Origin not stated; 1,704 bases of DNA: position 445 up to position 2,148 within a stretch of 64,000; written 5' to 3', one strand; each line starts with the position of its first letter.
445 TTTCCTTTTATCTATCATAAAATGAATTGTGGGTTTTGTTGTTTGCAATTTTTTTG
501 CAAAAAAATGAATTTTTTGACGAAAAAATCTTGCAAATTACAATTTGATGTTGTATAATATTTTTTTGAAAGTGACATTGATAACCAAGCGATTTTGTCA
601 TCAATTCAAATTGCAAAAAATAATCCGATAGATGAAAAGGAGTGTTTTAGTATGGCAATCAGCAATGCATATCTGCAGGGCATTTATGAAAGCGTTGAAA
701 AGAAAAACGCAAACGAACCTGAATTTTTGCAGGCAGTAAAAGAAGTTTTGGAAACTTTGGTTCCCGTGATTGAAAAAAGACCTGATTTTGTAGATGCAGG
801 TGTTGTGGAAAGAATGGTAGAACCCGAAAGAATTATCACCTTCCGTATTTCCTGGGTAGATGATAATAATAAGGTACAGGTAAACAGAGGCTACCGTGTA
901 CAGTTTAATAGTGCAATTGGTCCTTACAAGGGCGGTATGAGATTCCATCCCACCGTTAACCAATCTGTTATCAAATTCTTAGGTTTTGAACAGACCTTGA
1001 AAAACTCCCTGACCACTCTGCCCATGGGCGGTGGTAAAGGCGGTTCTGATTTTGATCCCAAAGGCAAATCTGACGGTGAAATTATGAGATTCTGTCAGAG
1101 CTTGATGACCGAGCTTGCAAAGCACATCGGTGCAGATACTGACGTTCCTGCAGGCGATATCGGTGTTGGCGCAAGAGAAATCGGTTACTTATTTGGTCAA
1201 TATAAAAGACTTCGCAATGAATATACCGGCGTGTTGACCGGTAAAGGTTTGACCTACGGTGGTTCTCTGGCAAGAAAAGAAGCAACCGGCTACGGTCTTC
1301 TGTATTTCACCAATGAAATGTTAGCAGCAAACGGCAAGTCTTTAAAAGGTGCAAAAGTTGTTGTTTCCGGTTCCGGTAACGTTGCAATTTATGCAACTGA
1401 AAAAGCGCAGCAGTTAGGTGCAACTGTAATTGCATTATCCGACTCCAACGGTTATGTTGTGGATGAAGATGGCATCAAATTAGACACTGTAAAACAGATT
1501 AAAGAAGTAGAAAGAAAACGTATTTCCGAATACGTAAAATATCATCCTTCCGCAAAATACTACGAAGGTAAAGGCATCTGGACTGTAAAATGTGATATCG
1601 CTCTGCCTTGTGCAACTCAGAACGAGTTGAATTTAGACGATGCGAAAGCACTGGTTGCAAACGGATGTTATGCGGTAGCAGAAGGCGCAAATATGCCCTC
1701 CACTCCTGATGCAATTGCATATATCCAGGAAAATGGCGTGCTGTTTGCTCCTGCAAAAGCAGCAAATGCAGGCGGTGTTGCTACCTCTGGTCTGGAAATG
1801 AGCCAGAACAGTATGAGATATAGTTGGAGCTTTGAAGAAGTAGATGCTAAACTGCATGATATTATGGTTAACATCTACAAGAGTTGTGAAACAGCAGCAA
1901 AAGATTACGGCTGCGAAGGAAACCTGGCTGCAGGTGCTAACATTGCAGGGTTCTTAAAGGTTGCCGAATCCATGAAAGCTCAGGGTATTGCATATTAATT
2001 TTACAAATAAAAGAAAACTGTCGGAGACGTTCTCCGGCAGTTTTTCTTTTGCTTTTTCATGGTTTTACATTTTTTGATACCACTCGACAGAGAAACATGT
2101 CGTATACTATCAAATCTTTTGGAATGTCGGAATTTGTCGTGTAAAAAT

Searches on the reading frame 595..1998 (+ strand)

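Call 61: search_protein_families(library=pfam, proteins=[window:595-1998:+], max_evalue=0.00001)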
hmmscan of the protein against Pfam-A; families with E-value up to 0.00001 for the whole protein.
window:595-1998:+ (467 aa): 2 families
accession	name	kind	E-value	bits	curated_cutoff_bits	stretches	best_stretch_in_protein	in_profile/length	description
PF00208.27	ELFV_dehydrog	-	2.3e-93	312.8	23.4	1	222-464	1-241/241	Glutamate/Leucine/Phenylalanine/Valine dehydrogenase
PF02812.23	ELFV_dehydrog_N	-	2.2e-52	176.6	25.3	1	77-204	1-128/129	Glu/Leu/Phe/Val dehydrogenase, dimerisation domain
